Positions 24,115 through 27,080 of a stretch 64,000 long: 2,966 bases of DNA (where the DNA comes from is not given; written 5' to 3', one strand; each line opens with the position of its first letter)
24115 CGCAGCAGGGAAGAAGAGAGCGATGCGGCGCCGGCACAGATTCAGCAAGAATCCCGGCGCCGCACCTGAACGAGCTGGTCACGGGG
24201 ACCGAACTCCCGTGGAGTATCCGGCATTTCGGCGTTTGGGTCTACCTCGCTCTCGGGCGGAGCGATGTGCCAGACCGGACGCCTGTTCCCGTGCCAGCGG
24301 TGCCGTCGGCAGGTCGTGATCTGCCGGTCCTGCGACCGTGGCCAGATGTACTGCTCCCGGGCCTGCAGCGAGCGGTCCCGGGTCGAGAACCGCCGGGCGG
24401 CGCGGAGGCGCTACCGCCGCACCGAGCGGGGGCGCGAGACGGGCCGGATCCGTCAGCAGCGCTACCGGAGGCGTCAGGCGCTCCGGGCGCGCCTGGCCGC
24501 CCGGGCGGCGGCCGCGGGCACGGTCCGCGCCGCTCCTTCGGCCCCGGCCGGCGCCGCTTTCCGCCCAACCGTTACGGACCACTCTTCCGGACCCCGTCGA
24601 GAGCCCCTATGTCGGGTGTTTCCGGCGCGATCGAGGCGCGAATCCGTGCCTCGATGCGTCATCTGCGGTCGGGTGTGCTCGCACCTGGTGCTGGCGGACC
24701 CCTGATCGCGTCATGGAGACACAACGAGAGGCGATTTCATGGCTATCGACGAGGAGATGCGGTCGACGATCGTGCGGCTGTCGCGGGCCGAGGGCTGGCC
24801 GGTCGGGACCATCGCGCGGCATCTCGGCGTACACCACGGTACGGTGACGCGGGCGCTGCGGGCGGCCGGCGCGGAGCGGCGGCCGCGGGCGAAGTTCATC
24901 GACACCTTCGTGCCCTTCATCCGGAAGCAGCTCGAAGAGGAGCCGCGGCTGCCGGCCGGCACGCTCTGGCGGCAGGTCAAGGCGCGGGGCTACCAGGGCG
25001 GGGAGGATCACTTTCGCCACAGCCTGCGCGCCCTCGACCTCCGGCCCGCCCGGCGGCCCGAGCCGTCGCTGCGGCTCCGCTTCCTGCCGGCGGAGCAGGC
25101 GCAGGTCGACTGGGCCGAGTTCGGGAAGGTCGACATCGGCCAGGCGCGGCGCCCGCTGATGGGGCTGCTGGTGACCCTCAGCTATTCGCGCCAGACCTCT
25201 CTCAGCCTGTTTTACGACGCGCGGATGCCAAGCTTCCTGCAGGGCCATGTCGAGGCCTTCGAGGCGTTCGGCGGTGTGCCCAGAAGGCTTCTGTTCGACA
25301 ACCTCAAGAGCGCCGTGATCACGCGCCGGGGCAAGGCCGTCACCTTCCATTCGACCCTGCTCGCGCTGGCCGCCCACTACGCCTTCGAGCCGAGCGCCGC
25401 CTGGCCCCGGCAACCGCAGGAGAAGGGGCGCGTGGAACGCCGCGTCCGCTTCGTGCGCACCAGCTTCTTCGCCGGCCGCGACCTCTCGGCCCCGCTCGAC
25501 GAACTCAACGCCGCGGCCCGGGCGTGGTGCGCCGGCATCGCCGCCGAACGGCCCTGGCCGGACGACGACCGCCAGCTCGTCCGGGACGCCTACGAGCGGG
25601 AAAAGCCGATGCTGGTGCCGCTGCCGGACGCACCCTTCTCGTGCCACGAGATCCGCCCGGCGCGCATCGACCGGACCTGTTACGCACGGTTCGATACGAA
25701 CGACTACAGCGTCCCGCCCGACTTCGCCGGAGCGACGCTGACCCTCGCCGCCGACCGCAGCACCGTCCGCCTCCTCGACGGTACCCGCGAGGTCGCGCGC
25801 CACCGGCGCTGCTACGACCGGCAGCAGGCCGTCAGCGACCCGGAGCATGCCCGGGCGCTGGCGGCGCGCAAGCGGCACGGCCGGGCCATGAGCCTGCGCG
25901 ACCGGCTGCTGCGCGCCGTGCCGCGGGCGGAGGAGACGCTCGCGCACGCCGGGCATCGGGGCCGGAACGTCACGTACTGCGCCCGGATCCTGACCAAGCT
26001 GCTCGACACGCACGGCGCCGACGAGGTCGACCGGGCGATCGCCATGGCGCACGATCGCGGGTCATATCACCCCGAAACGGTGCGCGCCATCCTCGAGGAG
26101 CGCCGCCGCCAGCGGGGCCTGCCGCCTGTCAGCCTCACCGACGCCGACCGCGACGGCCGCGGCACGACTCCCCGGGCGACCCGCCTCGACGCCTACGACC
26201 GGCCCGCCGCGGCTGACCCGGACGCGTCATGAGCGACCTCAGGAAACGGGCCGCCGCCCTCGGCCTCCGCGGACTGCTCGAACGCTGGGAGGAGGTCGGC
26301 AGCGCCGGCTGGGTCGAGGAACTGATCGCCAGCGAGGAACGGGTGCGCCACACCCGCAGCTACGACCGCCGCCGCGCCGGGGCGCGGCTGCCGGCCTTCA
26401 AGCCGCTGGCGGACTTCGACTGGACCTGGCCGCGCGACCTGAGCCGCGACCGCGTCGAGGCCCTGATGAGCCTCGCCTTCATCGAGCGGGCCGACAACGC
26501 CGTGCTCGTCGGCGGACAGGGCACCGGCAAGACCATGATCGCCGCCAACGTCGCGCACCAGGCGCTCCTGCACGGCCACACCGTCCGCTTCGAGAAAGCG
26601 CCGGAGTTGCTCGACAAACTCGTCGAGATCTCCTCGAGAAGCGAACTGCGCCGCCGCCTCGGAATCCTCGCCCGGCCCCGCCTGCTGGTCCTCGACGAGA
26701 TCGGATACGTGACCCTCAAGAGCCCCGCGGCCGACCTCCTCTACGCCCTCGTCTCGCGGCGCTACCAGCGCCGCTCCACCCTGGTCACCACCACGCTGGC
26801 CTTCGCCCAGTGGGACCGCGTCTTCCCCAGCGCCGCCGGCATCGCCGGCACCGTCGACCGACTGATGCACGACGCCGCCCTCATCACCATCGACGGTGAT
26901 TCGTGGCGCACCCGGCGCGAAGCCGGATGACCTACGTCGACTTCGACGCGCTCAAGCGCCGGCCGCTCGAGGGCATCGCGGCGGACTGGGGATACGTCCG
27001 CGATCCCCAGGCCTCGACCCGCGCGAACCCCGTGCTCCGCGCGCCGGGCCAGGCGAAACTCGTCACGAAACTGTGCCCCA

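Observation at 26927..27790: Toprim/DUF3991-like primase-type gene translationally coupled to istB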

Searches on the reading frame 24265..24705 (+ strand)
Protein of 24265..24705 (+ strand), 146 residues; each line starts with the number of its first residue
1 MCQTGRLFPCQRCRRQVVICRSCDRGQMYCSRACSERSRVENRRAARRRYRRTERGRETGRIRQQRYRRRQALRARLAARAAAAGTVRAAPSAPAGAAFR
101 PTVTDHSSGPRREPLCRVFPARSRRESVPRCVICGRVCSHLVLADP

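Call 3: search_protein_families(library=pfam, proteins=[window:24265-24705:+], max_evalue=0.01)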
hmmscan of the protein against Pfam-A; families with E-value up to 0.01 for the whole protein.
window:24265-24705:+ (146 aa): 0 families

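Call 8: search_protein_families(library=ncbifam, proteins=[window:24265-24705:+], max_evalue=0.01)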
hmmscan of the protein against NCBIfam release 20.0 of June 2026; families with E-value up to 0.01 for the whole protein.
window:24265-24705:+ (146 aa): 0 families

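Call 39: search_protein_families(library=padloc, proteins=[window:24265-24705:+], max_evalue=0.1)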
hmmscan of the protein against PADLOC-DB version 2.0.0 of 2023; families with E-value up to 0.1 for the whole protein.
window:24265-24705:+ (146 aa): 0 families

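Call 40: search_protein_families(library=phrogs, proteins=[window:24265-24705:+], max_evalue=0.1)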
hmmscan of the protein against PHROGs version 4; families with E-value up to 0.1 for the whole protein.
window:24265-24705:+ (146 aa): 0 families

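Call 70: search_protein_families(library=pfam, alignment_id=A8, max_evalue=1)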
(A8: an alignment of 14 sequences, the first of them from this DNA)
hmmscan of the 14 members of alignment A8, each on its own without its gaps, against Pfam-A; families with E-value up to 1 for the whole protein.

A. member 1, seq(146 aa): 0 families

B. families by the number of members that match (of 14 scanned): 12 families
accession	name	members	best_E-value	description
PF12368.13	Rhodanese_C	2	0.028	Rhodanase C-terminal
PF01964.24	ThiC_Rad_SAM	2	0.035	Radical SAM ThiC family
PF15771.10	IHO1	2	0.15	Interactor of HORMAD1 protein 1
PF05766.18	NinG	1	0.013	Bacteriophage Lambda NinG protein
PF01753.24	zf-MYND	1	0.026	MYND finger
PF09889.16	DUF2116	1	0.036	Probable treble clef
PF10748.14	HofP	1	0.056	DNA utilization proteins HofP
PF12557.13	Co_AT_N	1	0.1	Cob(I)alamin adenosyltransferase N terminal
PF16278.11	zf-C2HE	1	0.23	C2HE / C2H2 / C2HC zinc-binding finger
PF21362.3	Sina_RING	1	0.28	E3 ubiquitin-protein ligase sina/sinah, RING finger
PF07396.17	Porin_O_P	1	0.3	Phosphate-selective porin O and P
PF23611.1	zf-C2H2_16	1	0.63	C2H2 zinc finger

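Call 71: search_solved_structures(query=A8, max_evalue=5)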
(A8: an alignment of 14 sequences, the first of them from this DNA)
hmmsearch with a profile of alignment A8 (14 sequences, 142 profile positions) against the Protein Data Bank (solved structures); distinct sequences matched with E-value up to 5: 1.
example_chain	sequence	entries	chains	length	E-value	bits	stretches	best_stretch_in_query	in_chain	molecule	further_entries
2erg_A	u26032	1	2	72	2.5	11.9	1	6-55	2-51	Regulatory protein LEU3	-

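Call 102: find_homologous_proteins(query=window:24265-24702:+, max_evalue=0.001)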
Query window:24265-24702:+ (146 aa): 22 proteins with E <= 0.001 among 1630 candidates.
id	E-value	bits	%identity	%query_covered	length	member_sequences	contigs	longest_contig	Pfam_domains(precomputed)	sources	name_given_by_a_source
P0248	3.3e-46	175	63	100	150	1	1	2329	-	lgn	-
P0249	4.9e-46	175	68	99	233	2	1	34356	-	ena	-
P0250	7.8e-46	174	64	100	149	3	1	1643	-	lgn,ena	-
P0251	1.1e-42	164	66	98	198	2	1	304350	-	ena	-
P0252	2.6e-42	163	61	100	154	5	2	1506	-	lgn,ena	-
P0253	1.2e-41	161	63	99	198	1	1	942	-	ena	-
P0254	1.2e-40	157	63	95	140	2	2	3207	-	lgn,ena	-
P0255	3.3e-40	156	61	95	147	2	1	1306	-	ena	-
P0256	9.3e-39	151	62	100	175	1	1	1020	-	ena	-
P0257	1.4e-37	147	60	99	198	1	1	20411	-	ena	-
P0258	1.2e-31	128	47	100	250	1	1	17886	-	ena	-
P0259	3.9e-31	127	59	87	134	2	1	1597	-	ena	-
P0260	9.2e-29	119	51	97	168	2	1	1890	-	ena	-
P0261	1.2e-18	86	47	77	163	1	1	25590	-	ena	-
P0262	6.9e-12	64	41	97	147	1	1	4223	-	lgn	-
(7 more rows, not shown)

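Call 109: predict_structure(alignment_id=A9)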
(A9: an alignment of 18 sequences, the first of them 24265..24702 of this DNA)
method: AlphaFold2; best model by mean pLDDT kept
length: 146 residues; sequences in the alignment: 18
mean_pLDDT: 76.6   pTM: 0.53
mean pLDDT of the five models: 76.6, 75.1, 75.1, 74.7, 71.5
residues with pLDDT >= 90: 64; 70-90: 34; 50-70: 13; < 50: 35
segments of 3 or more residues with pLDDT < 50: 87-108, 114-125
pLDDT, mean of each block of 10 residues (from residue 1): 87 91 90 93 95 94 95 89 58 43 46 47 60 89 73
secondary structure, 60 per line:
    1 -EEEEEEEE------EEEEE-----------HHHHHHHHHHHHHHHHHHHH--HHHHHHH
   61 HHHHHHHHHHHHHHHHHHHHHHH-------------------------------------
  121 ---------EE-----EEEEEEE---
elements in order: E2-9 E16-20 H32-51 H54-83 E137-143

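Call 111: fold_search(model_id=the predicted structure, library=pdb)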
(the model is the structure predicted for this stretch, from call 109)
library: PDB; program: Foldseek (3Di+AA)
matches with E <= 10: 4; with E <= 0.001: 0
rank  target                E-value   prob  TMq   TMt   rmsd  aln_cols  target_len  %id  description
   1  1lv3_MODEL_1_A        4.1e+00  0.14  0.20  0.39   3.7        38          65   21  Solution NMR Structure of Zinc Finger Protein yacG from Escherichia coli. Northeast Structural Genomics Consor (released 2002-09-11)
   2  3h0n                  5.4e+00  0.14  0.22  0.18   2.7        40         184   25  Crystal structure of a duf1470 family protein (jann_2411) from jannaschia sp. ccs1 at 1.45 A resolution (released 2009-04-21)
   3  5svx_A                7.4e+00  0.06  0.16  0.40   2.6        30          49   20  MORC3 CW in complex with histone H3K4me3 (released 2016-10-05)
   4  5svy_A                7.4e+00  0.06  0.16  0.39   2.6        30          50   20  MORC3 CW in complex with histone H3K4me1 (released 2016-10-05)

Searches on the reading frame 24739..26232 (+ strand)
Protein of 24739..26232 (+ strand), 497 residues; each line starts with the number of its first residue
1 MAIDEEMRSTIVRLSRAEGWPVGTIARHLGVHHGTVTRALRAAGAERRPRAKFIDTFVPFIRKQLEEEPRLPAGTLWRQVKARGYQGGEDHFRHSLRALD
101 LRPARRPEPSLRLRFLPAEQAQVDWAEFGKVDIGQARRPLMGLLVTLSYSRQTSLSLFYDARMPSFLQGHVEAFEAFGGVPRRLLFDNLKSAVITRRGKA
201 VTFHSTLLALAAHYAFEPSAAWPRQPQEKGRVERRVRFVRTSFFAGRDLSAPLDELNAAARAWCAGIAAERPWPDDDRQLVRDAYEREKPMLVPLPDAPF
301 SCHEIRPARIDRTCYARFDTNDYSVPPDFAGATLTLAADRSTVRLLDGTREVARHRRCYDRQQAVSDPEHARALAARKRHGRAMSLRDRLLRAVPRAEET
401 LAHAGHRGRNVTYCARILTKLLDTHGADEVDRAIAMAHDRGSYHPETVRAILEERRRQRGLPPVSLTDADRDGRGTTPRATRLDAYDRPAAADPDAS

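Call 3: search_protein_families(library=pfam, proteins=[window:24739-26232:+], max_evalue=0.01)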
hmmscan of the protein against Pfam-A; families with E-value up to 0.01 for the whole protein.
window:24739-26232:+ (497 aa): 6 families
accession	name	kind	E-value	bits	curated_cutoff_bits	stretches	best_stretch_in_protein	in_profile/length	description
PF22483.2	Mu-transpos_C_2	-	1e-23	83.2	27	1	295-367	1-73/73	Mu transposase, C-terminal domain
PF13384.12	HTH_23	-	1.3e-06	28.4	24.6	1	4-42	3-40/50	Homeodomain-like domain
PF13936.12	HTH_38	-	0.00014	22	27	1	8-41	10-42/44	Helix-turn-helix domain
PF08281.18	Sigma70_r4_2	-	0.0016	18.5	25.7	1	9-43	16-50/54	Sigma-70, region 4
PF11716.13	MDMPI_N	-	0.006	17.7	24.2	1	15-81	24-90/140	Mycothiol maleylpyruvate isomerase N-terminal domain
PF13542.12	HTH_Tnp_ISL3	-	0.0075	16.1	27.4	0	7-41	16-48/51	Helix-turn-helix domain of transposase family ISL3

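Call 8: search_protein_families(library=ncbifam, proteins=[window:24739-26232:+], max_evalue=0.01)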
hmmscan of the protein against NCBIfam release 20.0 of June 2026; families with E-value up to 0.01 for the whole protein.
window:24739-26232:+ (497 aa): 3 families
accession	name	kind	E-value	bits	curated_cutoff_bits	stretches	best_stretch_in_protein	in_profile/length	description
NF033546.1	transpos_IS21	equivalog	2.9e-69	233.8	160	1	13-297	2-294/294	IS21 family transposase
NF033577.2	transpos_IS481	equivalog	2.1e-12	47.2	224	1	3-267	59-266/284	IS481 family transposase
NF033516.0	transpos_IS3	equivalog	0.0012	18.2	160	0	12-106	94-185/369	IS3 family transposase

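Call 33: find_related_loci(query=window:24739-26229:+, collection=metagenome_contigs, flank=4000)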
Query window:24739-26229:+ (497 aa) in metagenome_contigs; peptide patterns used: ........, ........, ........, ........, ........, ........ (x = any residue, [..] = any of these).
136 stretches matched a pattern; 12 encode a relative of the query (tblastn E <= 1e-3); 12 distinct loci.
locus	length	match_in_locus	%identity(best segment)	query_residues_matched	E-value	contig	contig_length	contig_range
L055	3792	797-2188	49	1-464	8e-141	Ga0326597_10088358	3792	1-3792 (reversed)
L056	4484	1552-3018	48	1-487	6e-135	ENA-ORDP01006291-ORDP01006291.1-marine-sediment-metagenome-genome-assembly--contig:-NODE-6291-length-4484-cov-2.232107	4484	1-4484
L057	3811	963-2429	48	1-487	1e-133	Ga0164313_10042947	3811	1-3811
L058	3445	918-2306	48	1-463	1e-133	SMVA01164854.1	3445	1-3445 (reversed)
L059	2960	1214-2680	47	1-487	1e-133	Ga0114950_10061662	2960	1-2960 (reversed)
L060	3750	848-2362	45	1-497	7e-125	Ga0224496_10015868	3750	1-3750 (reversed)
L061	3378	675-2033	43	3-457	1e-101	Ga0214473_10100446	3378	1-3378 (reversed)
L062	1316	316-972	52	1-218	3e-69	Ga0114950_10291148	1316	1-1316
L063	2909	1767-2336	51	1-189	8e-53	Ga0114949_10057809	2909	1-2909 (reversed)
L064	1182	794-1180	50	1-128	1e-32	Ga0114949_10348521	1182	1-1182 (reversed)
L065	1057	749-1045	48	1-96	1e-23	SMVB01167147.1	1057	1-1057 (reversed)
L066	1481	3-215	55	54-126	2e-17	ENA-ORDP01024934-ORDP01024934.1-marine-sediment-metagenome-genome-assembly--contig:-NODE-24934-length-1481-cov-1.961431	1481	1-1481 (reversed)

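Call 76: find_homologous_proteins(query=window:24739-26229:+, max_evalue=1e-30)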
Query window:24739-26229:+ (497 aa): 1712 proteins with E <= 1e-30 among 8000 candidates; the best 120 are listed.
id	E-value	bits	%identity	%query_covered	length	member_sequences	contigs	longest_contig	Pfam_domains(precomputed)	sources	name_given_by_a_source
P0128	1.4e-254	864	79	100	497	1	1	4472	PF13384.13,PF22483.3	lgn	-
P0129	2.1e-253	860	79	99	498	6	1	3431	PF13384.13,PF22483.3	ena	-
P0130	4.7e-252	855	77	100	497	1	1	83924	PF13384.13,PF22483.3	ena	-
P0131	1.6e-251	853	78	100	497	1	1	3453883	PF13384.13,PF22483.3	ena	-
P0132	7.3e-251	851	77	100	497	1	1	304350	PF13384.13,PF22483.3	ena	-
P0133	2.2e-249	846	78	99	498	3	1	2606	PF13384.13,PF22483.3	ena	-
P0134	7.8e-246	835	77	100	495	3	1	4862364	PF13384.13,PF22483.3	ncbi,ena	-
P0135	1.4e-245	834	76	100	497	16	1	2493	PF13384.13,PF22483.3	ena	-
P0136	2.1e-244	830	77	99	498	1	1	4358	PF13384.13,PF22483.3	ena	-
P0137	5.2e-240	815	75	99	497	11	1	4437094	PF13384.13,PF22483.3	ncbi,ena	-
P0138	8.4e-235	798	74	97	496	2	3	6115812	PF13384.13,PF22483.3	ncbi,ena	-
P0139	1.2e-231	788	74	99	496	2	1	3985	PF13384.13,PF22483.3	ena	-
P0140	1.9e-231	787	73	100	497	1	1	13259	PF13384.13,PF22483.3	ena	-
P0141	2.0e-231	787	73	99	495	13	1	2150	PF13384.13,PF22483.3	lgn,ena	-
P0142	7.2e-230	782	72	100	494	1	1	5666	PF13384.13,PF13936.13,PF22483.3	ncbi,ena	-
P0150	2.4e-193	662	63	98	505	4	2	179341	PF00665.33,PF13384.13,PF13936.13,PF22483.3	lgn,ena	-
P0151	1.2e-188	646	62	98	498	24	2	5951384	PF00665.33,PF13384.13,PF13936.13,PF22483.3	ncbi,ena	-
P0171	1.8e-130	454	50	95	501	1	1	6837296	PF22483.3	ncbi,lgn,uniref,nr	ncbi:IS21 family transposase [Candidatus Thiodictyon syntrophicum]|uniref:Integrase n=1 Tax=Candidat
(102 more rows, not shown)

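Call 77: find_encoding_contigs(protein=P0151, flank=4000, max_places=2)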
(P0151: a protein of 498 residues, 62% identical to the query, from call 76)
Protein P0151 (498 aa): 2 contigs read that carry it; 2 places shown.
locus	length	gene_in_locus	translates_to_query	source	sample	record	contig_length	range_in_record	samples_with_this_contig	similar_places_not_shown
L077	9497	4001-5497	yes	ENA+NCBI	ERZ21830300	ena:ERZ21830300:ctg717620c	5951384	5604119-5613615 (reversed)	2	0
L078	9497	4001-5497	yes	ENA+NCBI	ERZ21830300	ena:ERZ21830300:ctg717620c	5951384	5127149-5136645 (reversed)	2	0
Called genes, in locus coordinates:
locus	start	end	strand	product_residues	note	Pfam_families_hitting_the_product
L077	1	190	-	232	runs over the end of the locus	PF01177:Asp_Glu_race (faint)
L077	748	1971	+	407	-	PF01266:DAO, PF07992:Pyr_redox_2 (faint)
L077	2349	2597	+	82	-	PF01156:IU_nuc_hydro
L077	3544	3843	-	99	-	-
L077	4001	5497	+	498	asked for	PF13384:HTH_23 (weak), PF13936:HTH_38 (faint), PF00665:rve (faint), PF22483:Mu-transpos_C_2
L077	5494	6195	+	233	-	PF01695:IstB_IS21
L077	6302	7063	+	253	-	PF13362:Toprim_3 (faint), PF13155:Toprim_2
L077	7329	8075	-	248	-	PF13565:HTH_32, PF00665:rve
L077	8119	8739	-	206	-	-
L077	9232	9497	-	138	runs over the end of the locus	PF01850:PIN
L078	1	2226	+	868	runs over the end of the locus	PF02861:Clp_N, PF23569:NBD_SMAX1 (weak), PF00004:AAA, PF17871:AAA_lid_9, PF07724:AAA_2, PF00004:AAA (weak), PF07728:AAA_5, PF10431:ClpB_D2-small, +5 more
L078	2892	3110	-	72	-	PF12833:HTH_18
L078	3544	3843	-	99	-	-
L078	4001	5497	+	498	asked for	PF13384:HTH_23 (weak), PF13936:HTH_38 (faint), PF00665:rve (faint), PF22483:Mu-transpos_C_2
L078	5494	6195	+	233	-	PF01695:IstB_IS21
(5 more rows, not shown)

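Call 78: find_encoding_contigs(protein=P0150, flank=4000, max_places=2)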
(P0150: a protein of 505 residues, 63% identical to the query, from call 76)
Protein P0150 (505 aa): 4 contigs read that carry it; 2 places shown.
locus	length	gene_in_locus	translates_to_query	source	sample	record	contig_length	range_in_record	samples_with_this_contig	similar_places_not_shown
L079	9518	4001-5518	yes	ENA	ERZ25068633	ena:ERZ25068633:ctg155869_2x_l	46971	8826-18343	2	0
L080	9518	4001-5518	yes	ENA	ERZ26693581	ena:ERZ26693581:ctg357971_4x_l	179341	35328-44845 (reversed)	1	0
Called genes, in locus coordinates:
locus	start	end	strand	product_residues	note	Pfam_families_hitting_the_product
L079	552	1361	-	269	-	PF05721:PhyH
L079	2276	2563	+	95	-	PF03693:ParD_antitoxin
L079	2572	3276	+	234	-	PF05016:ParE_toxin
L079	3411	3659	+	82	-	-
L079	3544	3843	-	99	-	-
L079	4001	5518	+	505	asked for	PF13384:HTH_23 (weak), PF13936:HTH_38 (faint), PF00665:rve (weak), PF22483:Mu-transpos_C_2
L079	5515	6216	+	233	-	PF01695:IstB_IS21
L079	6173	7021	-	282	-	-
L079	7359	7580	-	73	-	PF01526:DDE_Tnp_Tn3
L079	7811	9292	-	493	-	PF01232:Mannitol_dh, PF08125:Mannitol_dh_C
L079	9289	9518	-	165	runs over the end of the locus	-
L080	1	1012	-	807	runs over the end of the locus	PF01266:DAO, PF16350:FAO_M, PF01571:GCV_T, PF08669:GCV_T_C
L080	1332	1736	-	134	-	-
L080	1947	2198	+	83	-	-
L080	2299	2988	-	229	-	PF03466:LysR_substrate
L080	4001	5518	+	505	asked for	PF13384:HTH_23 (weak), PF13936:HTH_38 (faint), PF00665:rve (weak), PF22483:Mu-transpos_C_2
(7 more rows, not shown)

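Call 79: find_encoding_contigs(protein=P0171, flank=4000, max_places=2)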
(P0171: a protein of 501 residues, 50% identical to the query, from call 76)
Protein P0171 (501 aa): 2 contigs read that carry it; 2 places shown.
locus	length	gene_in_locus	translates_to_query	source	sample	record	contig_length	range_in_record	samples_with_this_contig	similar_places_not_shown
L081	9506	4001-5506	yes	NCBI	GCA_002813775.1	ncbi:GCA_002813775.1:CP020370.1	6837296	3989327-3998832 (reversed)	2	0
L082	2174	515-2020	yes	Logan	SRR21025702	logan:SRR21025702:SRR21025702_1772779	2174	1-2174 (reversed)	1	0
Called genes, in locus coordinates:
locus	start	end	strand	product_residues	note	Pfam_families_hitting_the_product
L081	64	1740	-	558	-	PF19936:DUF6399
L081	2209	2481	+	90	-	PF14076:DUF4258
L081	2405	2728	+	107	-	-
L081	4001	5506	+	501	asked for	PF22483:Mu-transpos_C_2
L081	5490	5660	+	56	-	-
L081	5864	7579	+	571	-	-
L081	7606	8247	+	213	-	PF01695:IstB_IS21, PF00004:AAA, PF13401:AAA_22 (faint)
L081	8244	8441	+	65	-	-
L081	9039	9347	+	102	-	PF05168:HEPN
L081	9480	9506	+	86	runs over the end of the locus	PF01402:RHH_1 (weak)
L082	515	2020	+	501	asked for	PF22483:Mu-transpos_C_2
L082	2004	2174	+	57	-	?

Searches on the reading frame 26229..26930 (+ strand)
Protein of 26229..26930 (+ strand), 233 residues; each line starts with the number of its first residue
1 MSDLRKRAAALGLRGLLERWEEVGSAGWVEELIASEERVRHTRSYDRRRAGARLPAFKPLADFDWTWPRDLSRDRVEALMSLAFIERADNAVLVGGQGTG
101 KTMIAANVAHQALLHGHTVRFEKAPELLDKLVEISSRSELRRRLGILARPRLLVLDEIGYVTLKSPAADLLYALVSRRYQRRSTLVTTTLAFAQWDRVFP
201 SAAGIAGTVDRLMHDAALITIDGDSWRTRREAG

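Call 3: search_protein_families(library=pfam, proteins=[window:26229-26930:+], max_evalue=0.01)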
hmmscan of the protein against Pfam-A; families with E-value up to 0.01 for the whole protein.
window:26229-26930:+ (233 aa): 7 families
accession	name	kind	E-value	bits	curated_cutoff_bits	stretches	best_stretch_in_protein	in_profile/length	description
PF01695.23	IstB_IS21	-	3.1e-50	171.3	24.1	1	22-230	26-234/238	IstB-like ATP binding protein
PF00004.35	AAA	-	9.3e-06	26.6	21.2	1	92-165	2-73/131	ATPase family associated with various cellular activities (AAA)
PF13191.12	AAA_16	-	5.7e-05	24.1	32.6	1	69-142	5-80/167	AAA ATPase domain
PF13401.12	AAA_22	-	0.00056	20.7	27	0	88-115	5-32/130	AAA domain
PF13173.12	AAA_14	-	0.0029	18.1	27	1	91-163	5-76/129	AAA domain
PF20720.3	nSTAND3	-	0.0039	17.3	27.2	1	86-132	15-61/155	Novel STAND NTPase 3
PF13481.12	AAA_25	-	0.0044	17.1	27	0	73-121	19-65/195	AAA domain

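Call 8: search_protein_families(library=ncbifam, proteins=[window:26229-26930:+], max_evalue=0.01)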
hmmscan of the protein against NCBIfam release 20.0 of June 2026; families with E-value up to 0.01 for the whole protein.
window:26229-26930:+ (233 aa): 11 families
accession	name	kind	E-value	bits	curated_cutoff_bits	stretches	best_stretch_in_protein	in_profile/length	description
NF038214.1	IS21_help_AAA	equivalog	7e-57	192.8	200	1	21-229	23-231/232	IS21-like element helper ATPase IstB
NF006616.1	PRK09183.1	subfamily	5.1e-46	157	300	1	22-230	34-244/253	IS21-like element helper ATPase IstB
NF005098.0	PRK06526.1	subfamily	6.6e-44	150.3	296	1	38-230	59-251/266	transposase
NF006038.0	PRK08181.1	subfamily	2.9e-30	105.4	317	1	33-229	51-248/271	transposase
NF005992.0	PRK08116.1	subfamily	2.5e-13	49.8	189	1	92-229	118-254/269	hypothetical protein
NF005304.0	PRK06835.1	equivalog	2.6e-11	43.2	215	1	84-230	179-323/330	ATP-binding protein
NF009043.0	PRK12377.1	subfamily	1.6e-06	27.9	389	1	89-228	102-239/248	ATP-binding protein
NF005931.1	PRK07952.1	equivalog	1.3e-05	24.9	357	1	90-229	101-240/246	replicative helicase loader DnaC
NF006505.0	PRK08939.1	equivalog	0.00028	20.3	228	1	92-194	160-264/306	primosomal protein DnaI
TIGR02928.1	TIGR02928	subfamily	0.00043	19.2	181.3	0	83-112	35-64/366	orc1/cdc6 family replication initiation protein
TIGR03880.1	KaiC_arch_3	hypoth_equivalog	0.0084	15.7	249.45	0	90-123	18-51/224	KaiC domain-containing protein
